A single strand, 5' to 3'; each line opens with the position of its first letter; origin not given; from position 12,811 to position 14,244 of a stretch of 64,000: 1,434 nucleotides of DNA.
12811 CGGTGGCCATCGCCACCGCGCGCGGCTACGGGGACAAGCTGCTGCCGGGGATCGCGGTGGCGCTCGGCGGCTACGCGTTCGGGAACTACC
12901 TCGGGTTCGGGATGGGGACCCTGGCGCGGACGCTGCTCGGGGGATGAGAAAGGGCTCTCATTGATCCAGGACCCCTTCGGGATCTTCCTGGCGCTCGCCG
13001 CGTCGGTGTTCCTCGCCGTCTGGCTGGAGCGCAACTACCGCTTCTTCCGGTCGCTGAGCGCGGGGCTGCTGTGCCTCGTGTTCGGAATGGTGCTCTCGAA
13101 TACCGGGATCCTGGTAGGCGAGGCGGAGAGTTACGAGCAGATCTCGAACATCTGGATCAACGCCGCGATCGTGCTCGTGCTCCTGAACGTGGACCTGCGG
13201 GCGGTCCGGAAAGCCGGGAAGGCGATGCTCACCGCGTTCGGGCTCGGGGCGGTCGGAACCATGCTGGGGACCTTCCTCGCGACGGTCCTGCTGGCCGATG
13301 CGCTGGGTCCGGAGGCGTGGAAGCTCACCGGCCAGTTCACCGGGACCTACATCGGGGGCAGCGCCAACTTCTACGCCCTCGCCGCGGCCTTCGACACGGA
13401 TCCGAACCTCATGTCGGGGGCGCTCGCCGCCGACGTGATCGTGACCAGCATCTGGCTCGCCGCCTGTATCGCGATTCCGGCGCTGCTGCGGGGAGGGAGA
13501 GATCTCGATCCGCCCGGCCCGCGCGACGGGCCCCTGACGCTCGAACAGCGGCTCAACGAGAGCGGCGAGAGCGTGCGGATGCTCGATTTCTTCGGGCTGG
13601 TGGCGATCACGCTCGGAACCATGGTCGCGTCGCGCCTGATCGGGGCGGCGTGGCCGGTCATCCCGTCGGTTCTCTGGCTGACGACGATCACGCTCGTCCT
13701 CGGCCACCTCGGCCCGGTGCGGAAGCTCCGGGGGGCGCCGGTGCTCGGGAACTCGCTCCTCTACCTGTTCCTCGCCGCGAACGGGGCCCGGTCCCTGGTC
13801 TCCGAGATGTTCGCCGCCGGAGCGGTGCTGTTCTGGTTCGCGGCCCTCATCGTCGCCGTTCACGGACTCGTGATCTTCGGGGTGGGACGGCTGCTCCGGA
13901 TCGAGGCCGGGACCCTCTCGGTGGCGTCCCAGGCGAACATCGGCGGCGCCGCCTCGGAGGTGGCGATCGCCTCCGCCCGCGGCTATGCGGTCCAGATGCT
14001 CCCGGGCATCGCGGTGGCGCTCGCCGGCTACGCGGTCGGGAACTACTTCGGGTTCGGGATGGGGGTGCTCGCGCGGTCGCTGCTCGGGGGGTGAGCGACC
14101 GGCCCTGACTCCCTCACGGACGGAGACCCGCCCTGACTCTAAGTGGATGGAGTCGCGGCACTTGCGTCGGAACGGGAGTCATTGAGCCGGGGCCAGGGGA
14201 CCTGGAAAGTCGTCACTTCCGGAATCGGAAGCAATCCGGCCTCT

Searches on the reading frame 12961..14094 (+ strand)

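Call 90: search_protein_families(library=pfam, proteins=[window:12961-14094:+], max_evalue=0.001)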
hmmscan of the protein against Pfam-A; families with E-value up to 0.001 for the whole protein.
window:12961-14094:+ (377 aa): 1 family
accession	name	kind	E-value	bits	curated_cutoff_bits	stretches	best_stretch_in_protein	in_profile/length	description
PF05684.17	DUF819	-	1.6e-59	202.3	27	1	12-372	3-377/379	Protein of unknown function (DUF819)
